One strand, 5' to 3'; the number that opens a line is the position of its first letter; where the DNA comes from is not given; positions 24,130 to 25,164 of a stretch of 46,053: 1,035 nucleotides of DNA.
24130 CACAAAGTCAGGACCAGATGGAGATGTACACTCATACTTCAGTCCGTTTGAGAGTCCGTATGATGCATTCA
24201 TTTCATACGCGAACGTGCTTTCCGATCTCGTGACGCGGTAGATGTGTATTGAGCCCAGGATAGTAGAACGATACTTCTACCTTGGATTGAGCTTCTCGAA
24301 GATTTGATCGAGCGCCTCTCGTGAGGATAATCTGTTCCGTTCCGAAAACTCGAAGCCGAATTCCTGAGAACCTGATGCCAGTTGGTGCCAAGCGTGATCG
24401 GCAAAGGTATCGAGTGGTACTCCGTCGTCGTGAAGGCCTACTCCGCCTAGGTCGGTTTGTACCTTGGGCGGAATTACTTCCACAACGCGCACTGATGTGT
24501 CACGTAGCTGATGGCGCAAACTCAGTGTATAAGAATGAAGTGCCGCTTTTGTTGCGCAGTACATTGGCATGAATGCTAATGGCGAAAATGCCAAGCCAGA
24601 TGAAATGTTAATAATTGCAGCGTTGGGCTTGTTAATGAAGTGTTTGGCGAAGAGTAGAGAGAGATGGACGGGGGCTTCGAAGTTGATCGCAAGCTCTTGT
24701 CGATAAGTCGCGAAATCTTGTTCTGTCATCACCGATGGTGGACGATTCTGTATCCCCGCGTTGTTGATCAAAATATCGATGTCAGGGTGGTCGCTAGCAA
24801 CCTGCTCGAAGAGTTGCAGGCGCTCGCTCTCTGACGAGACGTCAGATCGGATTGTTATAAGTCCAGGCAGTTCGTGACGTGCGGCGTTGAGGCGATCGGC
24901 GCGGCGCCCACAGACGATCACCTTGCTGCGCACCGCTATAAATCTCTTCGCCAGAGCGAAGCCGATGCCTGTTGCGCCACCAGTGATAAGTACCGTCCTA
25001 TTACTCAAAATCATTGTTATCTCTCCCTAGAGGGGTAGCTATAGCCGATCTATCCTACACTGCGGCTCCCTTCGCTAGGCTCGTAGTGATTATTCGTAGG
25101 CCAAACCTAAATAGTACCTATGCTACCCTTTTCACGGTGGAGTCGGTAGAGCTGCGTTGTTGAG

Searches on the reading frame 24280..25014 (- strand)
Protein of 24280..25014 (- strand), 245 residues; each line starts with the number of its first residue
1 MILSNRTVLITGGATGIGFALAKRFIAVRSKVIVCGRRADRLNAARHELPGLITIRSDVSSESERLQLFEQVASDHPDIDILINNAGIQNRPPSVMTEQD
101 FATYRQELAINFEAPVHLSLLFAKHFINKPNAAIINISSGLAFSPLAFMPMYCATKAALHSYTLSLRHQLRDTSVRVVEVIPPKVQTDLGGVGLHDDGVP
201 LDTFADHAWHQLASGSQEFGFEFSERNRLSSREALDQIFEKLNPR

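Call 50: find_encoding_contigs(protein=window:24280-25014:-, flank=10000, max_places=5)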
Protein window:24280-25014:- (245 aa): no gene with exactly this product is on record in the collection.
